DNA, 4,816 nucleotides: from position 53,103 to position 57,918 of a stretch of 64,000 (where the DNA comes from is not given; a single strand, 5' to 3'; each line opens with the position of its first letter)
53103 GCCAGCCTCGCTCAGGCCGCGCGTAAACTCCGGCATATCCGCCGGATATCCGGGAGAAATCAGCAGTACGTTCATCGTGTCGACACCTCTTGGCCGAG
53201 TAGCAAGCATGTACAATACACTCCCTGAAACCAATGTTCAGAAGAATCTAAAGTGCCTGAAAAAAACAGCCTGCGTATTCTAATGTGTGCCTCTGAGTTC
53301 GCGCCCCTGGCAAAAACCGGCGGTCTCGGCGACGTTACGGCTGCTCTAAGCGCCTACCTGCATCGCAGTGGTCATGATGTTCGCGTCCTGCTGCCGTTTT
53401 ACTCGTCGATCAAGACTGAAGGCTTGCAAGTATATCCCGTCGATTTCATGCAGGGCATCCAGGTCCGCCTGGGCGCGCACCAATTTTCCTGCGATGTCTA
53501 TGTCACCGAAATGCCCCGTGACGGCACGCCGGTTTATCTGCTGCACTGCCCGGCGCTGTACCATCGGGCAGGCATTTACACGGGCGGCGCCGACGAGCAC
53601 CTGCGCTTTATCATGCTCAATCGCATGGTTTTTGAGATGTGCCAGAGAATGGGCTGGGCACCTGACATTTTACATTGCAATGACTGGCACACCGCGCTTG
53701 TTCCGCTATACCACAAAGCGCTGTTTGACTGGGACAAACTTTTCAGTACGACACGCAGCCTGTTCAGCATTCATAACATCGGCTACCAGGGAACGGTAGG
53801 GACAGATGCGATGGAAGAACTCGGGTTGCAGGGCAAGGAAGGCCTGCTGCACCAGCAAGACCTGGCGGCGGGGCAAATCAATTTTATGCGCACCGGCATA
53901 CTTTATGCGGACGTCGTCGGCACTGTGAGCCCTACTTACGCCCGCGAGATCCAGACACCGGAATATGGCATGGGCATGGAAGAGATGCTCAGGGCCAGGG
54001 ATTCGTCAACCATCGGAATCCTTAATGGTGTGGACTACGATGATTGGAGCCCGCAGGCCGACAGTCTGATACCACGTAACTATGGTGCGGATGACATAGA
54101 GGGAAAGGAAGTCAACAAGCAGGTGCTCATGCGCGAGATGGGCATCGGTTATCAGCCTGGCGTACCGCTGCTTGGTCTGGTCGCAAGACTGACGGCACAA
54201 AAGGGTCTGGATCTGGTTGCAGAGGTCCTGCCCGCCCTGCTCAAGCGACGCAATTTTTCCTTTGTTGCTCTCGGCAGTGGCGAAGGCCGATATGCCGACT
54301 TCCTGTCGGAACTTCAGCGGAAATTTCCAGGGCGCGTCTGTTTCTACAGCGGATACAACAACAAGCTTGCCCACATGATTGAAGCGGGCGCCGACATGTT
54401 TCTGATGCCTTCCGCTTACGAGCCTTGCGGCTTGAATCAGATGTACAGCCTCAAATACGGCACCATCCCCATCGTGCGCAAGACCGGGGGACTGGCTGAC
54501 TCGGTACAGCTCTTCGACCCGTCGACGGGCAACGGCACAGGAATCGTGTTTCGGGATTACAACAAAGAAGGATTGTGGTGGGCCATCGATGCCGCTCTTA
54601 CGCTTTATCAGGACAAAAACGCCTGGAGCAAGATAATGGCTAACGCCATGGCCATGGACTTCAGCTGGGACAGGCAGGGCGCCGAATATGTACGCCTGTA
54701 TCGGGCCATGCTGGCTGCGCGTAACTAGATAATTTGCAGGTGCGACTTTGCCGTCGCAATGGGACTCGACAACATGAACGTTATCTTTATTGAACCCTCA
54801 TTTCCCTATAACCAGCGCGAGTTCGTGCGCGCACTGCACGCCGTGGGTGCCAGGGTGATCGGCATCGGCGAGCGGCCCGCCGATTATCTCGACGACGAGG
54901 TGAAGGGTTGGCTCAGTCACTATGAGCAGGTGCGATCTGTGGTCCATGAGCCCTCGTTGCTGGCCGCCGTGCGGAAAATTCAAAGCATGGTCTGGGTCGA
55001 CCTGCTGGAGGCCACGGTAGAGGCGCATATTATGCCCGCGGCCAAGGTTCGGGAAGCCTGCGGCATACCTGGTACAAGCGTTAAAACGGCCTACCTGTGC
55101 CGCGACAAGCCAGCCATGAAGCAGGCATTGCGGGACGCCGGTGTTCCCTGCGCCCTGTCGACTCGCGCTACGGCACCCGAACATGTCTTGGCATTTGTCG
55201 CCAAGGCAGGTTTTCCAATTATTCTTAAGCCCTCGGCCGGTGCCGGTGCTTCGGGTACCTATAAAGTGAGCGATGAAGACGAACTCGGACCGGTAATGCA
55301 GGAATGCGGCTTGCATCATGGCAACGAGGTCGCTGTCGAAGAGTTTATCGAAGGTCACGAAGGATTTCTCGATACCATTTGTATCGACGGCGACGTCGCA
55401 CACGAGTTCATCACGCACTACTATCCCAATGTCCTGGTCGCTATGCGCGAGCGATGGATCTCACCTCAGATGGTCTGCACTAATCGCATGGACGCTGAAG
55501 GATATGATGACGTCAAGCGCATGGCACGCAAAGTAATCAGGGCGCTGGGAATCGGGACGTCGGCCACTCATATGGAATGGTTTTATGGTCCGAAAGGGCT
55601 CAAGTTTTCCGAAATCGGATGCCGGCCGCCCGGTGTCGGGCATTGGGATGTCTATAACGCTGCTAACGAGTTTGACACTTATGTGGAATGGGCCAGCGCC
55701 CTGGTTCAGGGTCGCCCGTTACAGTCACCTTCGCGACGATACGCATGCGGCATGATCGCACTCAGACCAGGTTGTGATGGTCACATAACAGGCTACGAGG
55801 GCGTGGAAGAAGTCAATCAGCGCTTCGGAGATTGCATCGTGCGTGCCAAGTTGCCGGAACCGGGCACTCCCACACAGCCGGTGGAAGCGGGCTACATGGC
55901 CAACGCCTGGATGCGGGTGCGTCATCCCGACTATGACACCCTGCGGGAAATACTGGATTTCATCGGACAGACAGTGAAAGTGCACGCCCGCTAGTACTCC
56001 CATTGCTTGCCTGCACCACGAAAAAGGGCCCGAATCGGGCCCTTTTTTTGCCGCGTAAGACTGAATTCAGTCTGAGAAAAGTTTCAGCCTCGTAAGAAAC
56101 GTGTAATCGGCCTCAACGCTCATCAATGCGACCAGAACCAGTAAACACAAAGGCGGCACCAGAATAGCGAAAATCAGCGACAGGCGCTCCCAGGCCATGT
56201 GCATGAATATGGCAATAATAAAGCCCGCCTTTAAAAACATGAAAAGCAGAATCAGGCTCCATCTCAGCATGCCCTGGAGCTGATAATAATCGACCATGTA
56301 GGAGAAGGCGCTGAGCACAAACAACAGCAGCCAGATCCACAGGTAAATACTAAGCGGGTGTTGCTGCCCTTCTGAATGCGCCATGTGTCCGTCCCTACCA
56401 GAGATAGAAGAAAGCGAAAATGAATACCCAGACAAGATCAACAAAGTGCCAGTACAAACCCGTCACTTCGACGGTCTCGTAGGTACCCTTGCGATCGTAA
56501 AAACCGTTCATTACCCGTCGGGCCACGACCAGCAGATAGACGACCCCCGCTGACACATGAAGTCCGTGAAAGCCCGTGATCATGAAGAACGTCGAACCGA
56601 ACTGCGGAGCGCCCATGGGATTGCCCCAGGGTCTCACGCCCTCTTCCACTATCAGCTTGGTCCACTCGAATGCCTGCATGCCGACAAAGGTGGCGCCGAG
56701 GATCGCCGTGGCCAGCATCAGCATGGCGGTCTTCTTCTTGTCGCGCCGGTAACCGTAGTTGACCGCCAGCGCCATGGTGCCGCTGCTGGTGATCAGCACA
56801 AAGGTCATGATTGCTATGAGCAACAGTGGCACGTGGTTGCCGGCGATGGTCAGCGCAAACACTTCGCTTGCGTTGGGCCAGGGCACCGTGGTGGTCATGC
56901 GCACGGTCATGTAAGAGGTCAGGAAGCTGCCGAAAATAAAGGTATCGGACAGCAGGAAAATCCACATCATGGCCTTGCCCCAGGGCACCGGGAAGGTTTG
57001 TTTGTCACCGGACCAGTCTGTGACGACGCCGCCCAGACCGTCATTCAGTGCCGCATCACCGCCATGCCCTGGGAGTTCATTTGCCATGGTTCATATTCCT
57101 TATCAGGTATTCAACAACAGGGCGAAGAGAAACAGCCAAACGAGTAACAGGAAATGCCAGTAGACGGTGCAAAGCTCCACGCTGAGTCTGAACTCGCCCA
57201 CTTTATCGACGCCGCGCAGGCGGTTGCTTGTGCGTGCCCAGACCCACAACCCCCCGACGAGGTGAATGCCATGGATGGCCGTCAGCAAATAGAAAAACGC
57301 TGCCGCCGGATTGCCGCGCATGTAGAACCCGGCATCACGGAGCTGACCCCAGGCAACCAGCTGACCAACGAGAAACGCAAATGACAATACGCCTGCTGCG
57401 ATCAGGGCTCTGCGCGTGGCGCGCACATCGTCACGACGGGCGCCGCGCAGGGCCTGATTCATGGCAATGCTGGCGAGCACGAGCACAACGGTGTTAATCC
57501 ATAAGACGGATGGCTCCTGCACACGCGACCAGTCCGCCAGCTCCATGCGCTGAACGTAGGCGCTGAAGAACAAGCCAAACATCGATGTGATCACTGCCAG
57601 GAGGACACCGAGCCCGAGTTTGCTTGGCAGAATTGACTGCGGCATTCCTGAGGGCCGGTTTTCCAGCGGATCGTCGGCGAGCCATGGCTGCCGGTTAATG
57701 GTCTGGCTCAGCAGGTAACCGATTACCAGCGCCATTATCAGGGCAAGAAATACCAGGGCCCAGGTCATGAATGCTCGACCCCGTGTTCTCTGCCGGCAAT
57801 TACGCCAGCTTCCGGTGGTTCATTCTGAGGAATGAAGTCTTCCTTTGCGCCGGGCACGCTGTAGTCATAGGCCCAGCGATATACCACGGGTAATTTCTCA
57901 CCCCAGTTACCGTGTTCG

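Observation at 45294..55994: glgC and glgA interleaved with four ATP-grasp ligases, two esterases and an S51-like protein: candidate undescribed storage-polymer modification system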

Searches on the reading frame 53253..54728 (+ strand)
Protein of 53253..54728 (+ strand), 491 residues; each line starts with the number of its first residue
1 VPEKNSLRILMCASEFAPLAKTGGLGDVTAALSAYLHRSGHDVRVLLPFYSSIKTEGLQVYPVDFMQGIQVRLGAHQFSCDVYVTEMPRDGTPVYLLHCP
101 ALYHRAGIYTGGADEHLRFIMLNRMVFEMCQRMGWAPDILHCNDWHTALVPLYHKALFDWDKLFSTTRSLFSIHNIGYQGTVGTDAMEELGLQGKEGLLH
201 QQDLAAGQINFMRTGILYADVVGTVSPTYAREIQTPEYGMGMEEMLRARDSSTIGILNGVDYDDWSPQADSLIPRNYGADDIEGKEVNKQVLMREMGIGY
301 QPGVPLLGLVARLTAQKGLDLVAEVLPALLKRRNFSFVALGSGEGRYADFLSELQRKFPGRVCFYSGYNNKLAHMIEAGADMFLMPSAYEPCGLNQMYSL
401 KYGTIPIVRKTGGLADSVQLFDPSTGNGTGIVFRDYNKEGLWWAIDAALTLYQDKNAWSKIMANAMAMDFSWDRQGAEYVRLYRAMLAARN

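Call 3: search_protein_families(library=pfam, proteins=[window:53253-54728:+], max_evalue=0.01)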
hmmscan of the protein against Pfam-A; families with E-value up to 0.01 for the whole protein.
window:53253-54728:+ (491 aa): 5 families
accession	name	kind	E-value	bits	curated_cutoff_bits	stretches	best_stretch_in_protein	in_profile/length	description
PF08323.17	Glyco_transf_5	-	6.8e-77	258.8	22.7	1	8-247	1-238/239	Starch synthase catalytic domain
PF00534.26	Glycos_transf_1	-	2.5e-16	60.2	26.4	1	305-460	16-167/172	Glycosyl transferases group 1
PF13692.12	Glyco_trans_1_4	-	1.1e-09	39.2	27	1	305-447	2-138/142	Glycosyl transferases group 1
PF13439.12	Glyco_transf_4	-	1.1e-05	25.9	28.5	1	23-234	2-149/170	Glycosyltransferase Family 4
PF13579.12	Glyco_trans_4_4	-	2.3e-05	25.2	29.7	1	23-233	1-142/158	Glycosyl transferase 4-like domain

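Call 4: search_protein_families(library=ncbifam, proteins=[window:53253-54728:+], max_evalue=0.01)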
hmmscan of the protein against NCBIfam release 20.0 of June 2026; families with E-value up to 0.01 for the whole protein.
window:53253-54728:+ (491 aa): 19 families
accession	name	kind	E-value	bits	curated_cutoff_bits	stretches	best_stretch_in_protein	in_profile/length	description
TIGR02095.1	glgA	subfamily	3.7e-160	533.7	328.45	1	8-485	2-476/477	glycogen/starch synthase, ADP-glucose type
NF001903.0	PRK00654.2-2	equivalog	8.6e-152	506.1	616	1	7-487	1-479/482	glycogen synthase GlgA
NF001898.0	PRK00654.1-1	equivalog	1.9e-145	485.1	603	1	7-486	1-475/477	glycogen synthase GlgA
NF001899.0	PRK00654.1-2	equivalog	2.1e-135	451.8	459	1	8-487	2-476/478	glycogen synthase GlgA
NF001900.0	PRK00654.1-3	equivalog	2.5e-122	408.8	509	1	7-489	1-457/481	glycogen synthase GlgA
NF001905.0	PRK00654.2-4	subfamily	2.8e-113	379.1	560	1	8-486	2-486/489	glycogen synthase GlgA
NF010699.0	PRK14099.1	equivalog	1.7e-109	366.5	762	1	6-490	3-483/485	glycogen synthase GlgA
NF001901.0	PRK00654.1-5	equivalog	8.4e-108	361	649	1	3-489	20-494/502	glycogen synthase GlgA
NF001906.0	PRK00654.2-5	equivalog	2.6e-103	346.6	870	1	5-487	4-484/485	glycogen synthase GlgA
NF010698.0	PRK14098.1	equivalog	2.5e-97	326.6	754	1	5-487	4-487/489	starch synthase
NF001902.0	PRK00654.2-1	equivalog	5.4e-93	312.2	845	1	9-485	3-488/492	glycogen synthase GlgA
NF001904.0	PRK00654.2-3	equivalog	5e-61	206.8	577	1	8-486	2-474/475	glycogen synthase GlgA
NF046085.1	XrtY_assoc_Gly1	equivalog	3.7e-07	29.3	400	1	310-487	215-385/387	XrtY-associated glycosyltransferase XYAG1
NF038295.1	EPS_HpsP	equivalog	8e-07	28.4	550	1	288-486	193-387/388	hormogonium polysaccharide biosynthesis glycosyltransferase HpsP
TIGR02149.1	glgA_Coryne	subfamily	1.1e-05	24.8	302.4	1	293-486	195-390/391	glycogen synthase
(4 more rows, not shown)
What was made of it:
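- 53253..54728 (+): glgA, ADP-glucose-type glycogen synthase (491 aa, GTG start). TIGR02095 scores 534 bits against a cut-off of 328 (call 4).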

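Call 58: search_solved_structures(query=window:53253-54728:+, max_evalue=1e-20, show_alignments=1)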
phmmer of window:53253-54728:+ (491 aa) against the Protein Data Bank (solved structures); distinct sequences matched with E-value up to 1e-20: 9.
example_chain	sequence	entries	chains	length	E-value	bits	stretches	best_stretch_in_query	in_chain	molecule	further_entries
2qzs_A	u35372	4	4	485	2.2e-92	313.5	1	8-485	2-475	glycogen synthase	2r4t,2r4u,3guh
3d1j_A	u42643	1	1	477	2.9e-92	313.1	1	8-484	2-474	Glycogen synthase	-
3cop_A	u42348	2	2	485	1.6e-91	310.7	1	8-485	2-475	Glycogen synthase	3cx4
6gne_A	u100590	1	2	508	1.4e-85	291.1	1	2-486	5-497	Probable starch synthase 4, chloroplastic/amyloplastic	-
4hln_A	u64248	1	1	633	2.2e-80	273.9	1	8-484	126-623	Starch synthase I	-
1rzu_A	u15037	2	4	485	6e-78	265.9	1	8-488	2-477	Glycogen synthase 1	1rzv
6gnf_A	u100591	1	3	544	4.4e-62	213.5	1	208-486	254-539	Glycogen synthase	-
6gng_A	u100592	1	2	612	6.1e-60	206.5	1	139-418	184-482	Granule-bound starch synthase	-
3vue_A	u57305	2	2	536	1.2e-58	202.2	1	139-432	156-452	Granule-bound starch synthase 1, chloroplastic/amyloplastic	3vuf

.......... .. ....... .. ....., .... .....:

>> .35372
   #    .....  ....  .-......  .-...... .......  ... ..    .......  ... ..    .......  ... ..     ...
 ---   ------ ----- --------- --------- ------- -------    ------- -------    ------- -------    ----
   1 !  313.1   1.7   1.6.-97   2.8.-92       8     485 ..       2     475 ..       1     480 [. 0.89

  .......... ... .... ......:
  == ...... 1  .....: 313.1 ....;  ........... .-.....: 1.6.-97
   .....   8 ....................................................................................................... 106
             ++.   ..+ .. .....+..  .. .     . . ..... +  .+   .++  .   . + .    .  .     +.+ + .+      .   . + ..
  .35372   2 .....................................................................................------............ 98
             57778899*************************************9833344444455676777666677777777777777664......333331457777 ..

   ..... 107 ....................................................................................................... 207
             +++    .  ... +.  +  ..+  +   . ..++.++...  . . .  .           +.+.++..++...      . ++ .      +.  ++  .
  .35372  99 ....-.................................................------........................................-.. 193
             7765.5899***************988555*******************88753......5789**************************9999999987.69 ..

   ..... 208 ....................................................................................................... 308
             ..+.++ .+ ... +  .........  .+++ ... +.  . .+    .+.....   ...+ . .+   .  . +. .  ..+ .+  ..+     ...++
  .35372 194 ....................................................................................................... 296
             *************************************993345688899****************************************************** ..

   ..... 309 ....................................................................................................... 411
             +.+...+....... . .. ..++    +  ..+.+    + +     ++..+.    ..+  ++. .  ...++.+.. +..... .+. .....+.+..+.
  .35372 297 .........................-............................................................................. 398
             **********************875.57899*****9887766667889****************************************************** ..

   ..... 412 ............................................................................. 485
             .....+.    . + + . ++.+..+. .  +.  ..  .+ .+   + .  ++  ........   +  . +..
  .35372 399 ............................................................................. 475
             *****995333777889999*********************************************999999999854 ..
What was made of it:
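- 53253..54728 (+): It aligns end to end with E. coli GlgA 2qzs at E = 2e-92, with the catalytic motifs kept (call 58).
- On GlgA (GT5 ADP-glucose glycogen synthase): It aligns with E. coli GlgA 2qzs over residues 8-485 against 2-475, E = 2e-92, and all four motifs are visible in the alignment (call 58).
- Checked: It aligns end to end with E. coli GlgA, and the KTGGL, HxxDWH, RLTxQKG and EPCGL motifs are present (call 58).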

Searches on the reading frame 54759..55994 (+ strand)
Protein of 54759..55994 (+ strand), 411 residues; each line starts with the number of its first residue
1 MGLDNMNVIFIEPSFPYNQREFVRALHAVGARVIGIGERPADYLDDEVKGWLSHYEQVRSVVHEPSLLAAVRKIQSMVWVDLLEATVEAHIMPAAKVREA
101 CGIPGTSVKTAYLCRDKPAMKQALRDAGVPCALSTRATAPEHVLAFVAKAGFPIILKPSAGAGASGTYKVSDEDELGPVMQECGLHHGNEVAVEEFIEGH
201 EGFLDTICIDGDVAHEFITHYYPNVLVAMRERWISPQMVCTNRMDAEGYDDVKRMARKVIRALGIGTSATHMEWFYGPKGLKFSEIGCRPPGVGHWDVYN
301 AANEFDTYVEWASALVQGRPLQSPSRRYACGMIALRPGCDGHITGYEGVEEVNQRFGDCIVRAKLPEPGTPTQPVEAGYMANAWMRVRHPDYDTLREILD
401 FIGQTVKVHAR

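Call 3: search_protein_families(library=pfam, proteins=[window:54759-55994:+], max_evalue=0.01)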
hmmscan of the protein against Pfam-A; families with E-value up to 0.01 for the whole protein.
window:54759-55994:+ (411 aa): 6 families
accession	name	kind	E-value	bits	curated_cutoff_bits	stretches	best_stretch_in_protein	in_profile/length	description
PF02786.22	CPSase_L_D2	-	1.2e-09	38.4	19.8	1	116-279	1-167/211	Carbamoyl-phosphate synthase L chain, ATP binding domain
PF02222.28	ATP-grasp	-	3.6e-09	36.9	27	1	123-298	2-171/179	ATP-grasp domain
PF07478.18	Dala_Dala_lig_C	-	1.1e-06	28.7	24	1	141-266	26-152/204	D-ala D-ala ligase C-terminus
PF13535.11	ATP-grasp_4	-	4.5e-05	23.6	27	1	151-280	2-141/160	ATP-grasp domain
PF01071.24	GARS_A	-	9.5e-05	22.7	27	1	116-212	2-103/194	Phosphoribosylglycinamide synthetase, ATP-grasp (A) domain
PF02655.19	ATP-grasp_3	-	0.00021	21.9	23.2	1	114-209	1-81/160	ATP-grasp domain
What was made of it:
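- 54759..55994 (+): AG3, an ATP-grasp ligase; the most widespread and most conserved of the three paralogues (411 aa; orthologues suggest the start may be the second ATG at 54774). CPSase_L_D2, ATP-grasp and Ddl_C all score above their cut-offs (call 3).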

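Call 4: search_protein_families(library=ncbifam, proteins=[window:54759-55994:+], max_evalue=0.01)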
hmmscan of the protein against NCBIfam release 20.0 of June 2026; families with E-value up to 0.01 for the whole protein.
window:54759-55994:+ (411 aa): 47 families (the best 25 are shown)
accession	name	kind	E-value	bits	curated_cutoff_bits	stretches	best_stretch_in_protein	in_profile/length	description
NF002563.0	PRK02186.1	subfamily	2.4e-16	59.2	625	1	79-210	70-201/890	argininosuccinate lyase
NF005543.0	PRK07206.1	subfamily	6e-15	54.8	302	1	52-322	47-320/416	hypothetical protein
NF002378.0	PRK01372.1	subfamily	1.3e-11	43.8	243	1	105-267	89-248/305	D-alanine--D-alanine ligase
NF053745.1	AAntcapLigBacD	equivalog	3.2e-10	39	850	1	67-175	87-195/471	alanine--anticapsin ligase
TIGR01205.1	D_ala_D_alaTIGR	subfamily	3.4e-10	39.4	245.65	1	105-279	95-275/318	D-alanine--D-alanine ligase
NF002527.0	PRK01966.1-3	equivalog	7.5e-09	35.2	310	1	105-263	107-272/332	D-alanine--D-alanine ligase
TIGR01161.1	purK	equivalog_domain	1.2e-08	34.6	318.4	1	108-301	90-277/362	5-(carboxyamino)imidazole ribonucleotide synthase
TIGR02144.1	LysX_arch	equivalog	1.8e-08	33.8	275.6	1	87-267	57-232/281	lysine biosynthesis protein LysX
NF006766.0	PRK09288.1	equivalog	3.4e-08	32.7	339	1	20-294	25-289/396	formate-dependent phosphoribosylglycinamide formyltransferase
NF000091.3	D_ala_D_ser_VanG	exception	4e-08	32.5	495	1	102-286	119-309/344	D-alanine--D-serine ligase VanG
NF010623.0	PRK14016.1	subfamily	4.4e-08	31.7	877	1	106-201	204-299/871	cyanophycin synthetase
TIGR00768.1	rimK_fam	subfamily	6e-08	32.4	143.4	1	112-213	83-187/276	RimK family alpha-L-glutamate ligase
TIGR01369.1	CPSaseII_lrg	equivalog_domain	6.9e-08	30.6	1027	1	99-220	652-775/1052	carbamoyl-phosphate synthase (glutamine-hydrolyzing) large subunit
TIGR02068.2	cya_phycin_syn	equivalog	9.5e-08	30.5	850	1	106-201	203-298/862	cyanophycin synthetase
TIGR03909.1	pyrrolys_PylC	equivalog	1.1e-07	30.9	248.3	1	149-302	122-265/374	3-methylornithine--L-lysine ligase PylC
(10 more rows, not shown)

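Call 21: search_solved_structures(query=window:54759-55994:+, max_evalue=0.01)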
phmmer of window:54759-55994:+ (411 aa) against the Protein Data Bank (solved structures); distinct sequences matched with E-value up to 0.01: 57.
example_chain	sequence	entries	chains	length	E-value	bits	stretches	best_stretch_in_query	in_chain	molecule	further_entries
4wd3_A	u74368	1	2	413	6.8e-13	51.8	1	51-292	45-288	L-amino acid ligase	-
3wnz_A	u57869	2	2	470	2.2e-10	43.6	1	65-273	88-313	Alanine-anticapsin ligase BacD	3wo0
3wo1_A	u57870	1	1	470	2.2e-10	43.5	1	65-273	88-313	Alanine-anticapsin ligase BacD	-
3vmm_A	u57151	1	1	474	2.3e-10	43.5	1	65-273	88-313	Alanine-anticapsin ligase BacD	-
1ce8_A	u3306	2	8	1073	8.9e-09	38.3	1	14-284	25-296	PROTEIN (CARBAMOYL-PHOSPHATE SYNTHASE) | carbamoyl phosphate synthetase large chain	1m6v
4fu0_A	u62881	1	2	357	3.2e-08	36.5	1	99-295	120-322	D-alanine--D-alanine ligase 7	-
1bxr_A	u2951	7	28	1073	3.2e-08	36.5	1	14-284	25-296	CARBAMOYL-PHOSPHATE SYNTHASE | CARBAMOYL PHOSPHATE SYNTHETASE: LARGE SUBUNIT | CARBAMOYL PHOSPHATE SYNTHETASE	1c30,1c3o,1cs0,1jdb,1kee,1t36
30vh_A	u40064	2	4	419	4.8e-08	35.9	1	88-300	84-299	L-amino acid ligase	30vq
1a9x_A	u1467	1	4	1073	1.1e-07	34.6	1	14-284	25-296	CARBAMOYL PHOSPHATE SYNTHETASE (LARGE CHAIN)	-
3r23_A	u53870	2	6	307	2e-07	33.9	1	99-201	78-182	D-alanine--D-alanine ligase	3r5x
3vot_A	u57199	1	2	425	2.2e-07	33.7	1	91-302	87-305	L-amino acid ligase, BL00235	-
4zqi_A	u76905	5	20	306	4.5e-07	32.7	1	105-263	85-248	D-alanine--D-alanine ligase | D-alanine-D-alanine ligase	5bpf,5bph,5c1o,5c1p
3v4z_A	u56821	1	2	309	4.6e-07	32.6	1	105-263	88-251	D-alanine--D-alanine ligase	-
2c00_A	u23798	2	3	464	1.8e-05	27.4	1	104-197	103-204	BIOTIN CARBOXYLASE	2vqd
7u56_A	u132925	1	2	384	2.2e-05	27.1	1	105-201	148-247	D-alanine--D-alanine ligase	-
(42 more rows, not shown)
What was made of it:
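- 54759..55994 (+): The best PDB sequence hits are the L-amino-acid ligases RizA 4wd3 (7e-13) and BacD (call 21).
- On L-amino-acid ligases (BacD/RizA type): Even so, LALs are the best PDB hits (calls 3, 4, 21).
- AG1-3 are most similar to dipeptide-forming L-amino-acid ligases (call 21).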

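Call 54: search_protein_families(library=padloc, proteins=[window:54759-55994:+], max_evalue=0.001)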
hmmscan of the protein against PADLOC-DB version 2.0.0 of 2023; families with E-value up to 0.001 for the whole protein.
window:54759-55994:+ (411 aa): 0 families

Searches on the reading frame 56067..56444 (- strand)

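Call 9: search_protein_families(library=pfam, proteins=[window:56067-56444:-], max_evalue=0.001)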
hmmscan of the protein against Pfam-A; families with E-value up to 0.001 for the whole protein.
window:56067-56444:- (125 aa): 1 family
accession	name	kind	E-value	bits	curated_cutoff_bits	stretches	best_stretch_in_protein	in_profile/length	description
PF03626.19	COX4_pro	-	1.4e-12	48.2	28.9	1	36-105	2-71/72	Prokaryotic Cytochrome C oxidase subunit IV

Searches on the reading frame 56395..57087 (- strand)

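Call 9: search_protein_families(library=pfam, proteins=[window:56395-57087:-], max_evalue=0.001)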
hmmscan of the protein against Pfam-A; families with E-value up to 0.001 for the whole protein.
window:56395-57087:- (230 aa): 1 family
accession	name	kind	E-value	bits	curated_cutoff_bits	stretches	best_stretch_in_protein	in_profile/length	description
PF00510.24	COX3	-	1.7e-20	74.4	23.8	1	38-230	77-256/258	Cytochrome c oxidase subunit III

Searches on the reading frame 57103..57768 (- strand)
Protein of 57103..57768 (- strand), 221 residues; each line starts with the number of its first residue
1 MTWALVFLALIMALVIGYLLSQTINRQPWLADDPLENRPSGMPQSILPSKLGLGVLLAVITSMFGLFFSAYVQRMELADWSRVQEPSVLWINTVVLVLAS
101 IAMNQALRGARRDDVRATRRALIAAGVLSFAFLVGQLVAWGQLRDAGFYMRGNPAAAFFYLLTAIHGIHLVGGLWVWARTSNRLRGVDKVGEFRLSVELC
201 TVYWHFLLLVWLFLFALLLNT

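Call 9: search_protein_families(library=pfam, proteins=[window:57103-57768:-], max_evalue=0.001)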
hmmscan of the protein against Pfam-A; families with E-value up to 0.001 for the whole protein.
window:57103-57768:- (221 aa): 1 family
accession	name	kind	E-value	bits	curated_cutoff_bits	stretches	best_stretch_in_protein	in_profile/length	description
PF00510.24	COX3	-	4.3e-12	46.9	23.8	1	14-217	39-252/258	Cytochrome c oxidase subunit III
